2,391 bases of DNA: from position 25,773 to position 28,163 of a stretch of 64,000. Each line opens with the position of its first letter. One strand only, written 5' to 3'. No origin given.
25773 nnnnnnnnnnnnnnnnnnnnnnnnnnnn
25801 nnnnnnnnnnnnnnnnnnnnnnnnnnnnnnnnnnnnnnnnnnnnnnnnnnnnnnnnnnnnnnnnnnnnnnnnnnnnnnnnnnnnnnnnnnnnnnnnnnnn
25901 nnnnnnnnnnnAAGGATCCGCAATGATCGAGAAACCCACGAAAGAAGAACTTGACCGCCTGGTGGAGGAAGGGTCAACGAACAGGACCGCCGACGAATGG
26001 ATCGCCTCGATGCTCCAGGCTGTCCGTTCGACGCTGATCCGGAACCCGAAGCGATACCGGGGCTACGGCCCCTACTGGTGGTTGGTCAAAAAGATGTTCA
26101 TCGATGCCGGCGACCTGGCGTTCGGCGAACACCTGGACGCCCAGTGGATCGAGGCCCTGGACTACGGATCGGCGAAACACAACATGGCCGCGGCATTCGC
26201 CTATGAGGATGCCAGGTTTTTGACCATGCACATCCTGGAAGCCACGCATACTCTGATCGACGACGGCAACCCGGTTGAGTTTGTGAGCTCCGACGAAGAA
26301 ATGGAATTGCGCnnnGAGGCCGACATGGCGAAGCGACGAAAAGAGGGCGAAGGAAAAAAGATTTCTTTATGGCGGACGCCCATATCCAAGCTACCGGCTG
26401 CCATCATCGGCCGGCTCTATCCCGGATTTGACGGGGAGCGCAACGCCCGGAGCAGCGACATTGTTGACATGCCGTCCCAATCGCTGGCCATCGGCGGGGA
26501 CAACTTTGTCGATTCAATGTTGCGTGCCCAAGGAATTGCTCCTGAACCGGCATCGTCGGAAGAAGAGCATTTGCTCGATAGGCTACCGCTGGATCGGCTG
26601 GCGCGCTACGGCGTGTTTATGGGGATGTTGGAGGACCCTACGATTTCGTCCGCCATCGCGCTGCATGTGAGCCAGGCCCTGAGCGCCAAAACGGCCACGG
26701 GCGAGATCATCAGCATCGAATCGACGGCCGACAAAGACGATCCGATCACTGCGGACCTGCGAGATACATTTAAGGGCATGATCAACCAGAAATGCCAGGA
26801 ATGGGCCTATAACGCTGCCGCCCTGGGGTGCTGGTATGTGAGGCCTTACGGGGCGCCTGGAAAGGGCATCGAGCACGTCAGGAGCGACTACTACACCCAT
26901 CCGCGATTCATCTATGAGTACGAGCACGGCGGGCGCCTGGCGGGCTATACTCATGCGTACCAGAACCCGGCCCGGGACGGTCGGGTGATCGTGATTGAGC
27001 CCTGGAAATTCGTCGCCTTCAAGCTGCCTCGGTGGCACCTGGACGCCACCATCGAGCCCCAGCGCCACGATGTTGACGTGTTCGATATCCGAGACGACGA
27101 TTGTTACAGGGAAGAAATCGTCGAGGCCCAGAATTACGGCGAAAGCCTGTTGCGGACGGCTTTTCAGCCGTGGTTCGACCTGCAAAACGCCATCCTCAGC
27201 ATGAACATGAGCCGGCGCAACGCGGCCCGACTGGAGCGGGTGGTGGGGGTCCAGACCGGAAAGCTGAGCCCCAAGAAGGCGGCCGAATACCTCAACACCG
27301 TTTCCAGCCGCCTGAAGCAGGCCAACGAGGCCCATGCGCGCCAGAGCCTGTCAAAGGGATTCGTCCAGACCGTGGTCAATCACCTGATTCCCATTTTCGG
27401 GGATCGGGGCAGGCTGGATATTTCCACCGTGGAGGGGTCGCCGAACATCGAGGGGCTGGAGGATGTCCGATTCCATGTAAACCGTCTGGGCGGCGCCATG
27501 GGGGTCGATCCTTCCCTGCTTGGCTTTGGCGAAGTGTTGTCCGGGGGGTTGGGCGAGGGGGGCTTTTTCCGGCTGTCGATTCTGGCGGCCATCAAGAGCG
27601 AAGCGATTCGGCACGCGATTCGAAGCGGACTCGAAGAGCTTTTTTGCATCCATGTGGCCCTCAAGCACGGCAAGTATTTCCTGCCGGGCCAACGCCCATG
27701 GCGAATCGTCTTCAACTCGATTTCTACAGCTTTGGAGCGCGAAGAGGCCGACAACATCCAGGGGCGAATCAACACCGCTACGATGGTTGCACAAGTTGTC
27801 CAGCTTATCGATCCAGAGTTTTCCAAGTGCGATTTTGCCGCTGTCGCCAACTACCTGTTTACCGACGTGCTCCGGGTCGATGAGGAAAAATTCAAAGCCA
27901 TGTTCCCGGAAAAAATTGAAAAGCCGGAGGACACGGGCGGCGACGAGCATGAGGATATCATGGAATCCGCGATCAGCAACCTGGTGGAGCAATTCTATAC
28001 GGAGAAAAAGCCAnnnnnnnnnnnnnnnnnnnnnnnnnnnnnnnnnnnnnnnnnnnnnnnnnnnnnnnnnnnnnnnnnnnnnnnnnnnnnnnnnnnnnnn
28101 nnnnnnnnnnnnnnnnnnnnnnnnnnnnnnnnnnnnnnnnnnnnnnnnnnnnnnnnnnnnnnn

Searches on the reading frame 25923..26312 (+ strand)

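Call 5: search_protein_families(library=pfam, proteins=[window:25923-26312:+], max_evalue=0.01)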
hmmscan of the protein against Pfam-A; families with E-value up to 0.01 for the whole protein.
window:25923-26312:+ (130 aa): 0 families

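Call 6: search_protein_families(library=phrogs, proteins=[window:25923-26312:+], max_evalue=0.001)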
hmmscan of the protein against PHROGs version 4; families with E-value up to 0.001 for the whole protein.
window:25923-26312:+ (130 aa): 2 families
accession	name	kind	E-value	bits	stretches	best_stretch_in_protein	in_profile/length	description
phrog_1629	-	moron, auxiliary metabolic gene and host takeover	1e-26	94.6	1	3-129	6-133/138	Ulx-like anti-restriction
phrog_32226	-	unknown function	1.4e-08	36.1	1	4-61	9-66/90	-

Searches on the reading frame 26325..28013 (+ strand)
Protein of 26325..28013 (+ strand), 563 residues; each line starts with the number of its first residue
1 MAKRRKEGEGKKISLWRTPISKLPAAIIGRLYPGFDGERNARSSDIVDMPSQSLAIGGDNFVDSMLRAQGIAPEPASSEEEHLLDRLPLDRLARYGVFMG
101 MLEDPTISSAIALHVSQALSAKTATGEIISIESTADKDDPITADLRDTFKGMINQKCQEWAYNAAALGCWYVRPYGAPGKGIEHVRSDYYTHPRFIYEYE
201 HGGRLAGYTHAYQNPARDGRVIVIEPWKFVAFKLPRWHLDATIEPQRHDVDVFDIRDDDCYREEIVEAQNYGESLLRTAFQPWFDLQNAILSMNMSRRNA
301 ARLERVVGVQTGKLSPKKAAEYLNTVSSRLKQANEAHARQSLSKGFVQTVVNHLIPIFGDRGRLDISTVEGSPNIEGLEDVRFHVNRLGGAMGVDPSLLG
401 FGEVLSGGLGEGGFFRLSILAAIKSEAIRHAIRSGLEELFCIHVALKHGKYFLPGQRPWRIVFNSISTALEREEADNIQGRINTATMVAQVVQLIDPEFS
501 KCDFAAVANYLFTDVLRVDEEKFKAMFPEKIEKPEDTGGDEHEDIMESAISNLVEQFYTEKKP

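Call 5: search_protein_families(library=pfam, proteins=[window:26325-28013:+], max_evalue=0.01)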
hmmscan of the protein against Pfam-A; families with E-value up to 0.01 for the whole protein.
window:26325-28013:+ (563 aa): 1 family
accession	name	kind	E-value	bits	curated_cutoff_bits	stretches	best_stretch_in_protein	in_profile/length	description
PF07230.16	Portal_T4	-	3e-08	33.3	22.9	1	295-525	197-425/433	Bacteriophage T4-like portal protein (Gp20)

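Call 6: search_protein_families(library=phrogs, proteins=[window:26325-28013:+], max_evalue=0.001)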
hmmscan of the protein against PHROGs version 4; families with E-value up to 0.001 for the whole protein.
window:26325-28013:+ (563 aa): 3 families
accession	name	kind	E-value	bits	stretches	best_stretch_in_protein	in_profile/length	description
phrog_1497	-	head and packaging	1e-136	458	1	80-550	54-528/549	portal protein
phrog_17253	-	unknown function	7.2e-15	56.3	1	86-206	82-209/215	-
phrog_213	-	head and packaging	1.8e-05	24.5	1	271-486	238-460/528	portal protein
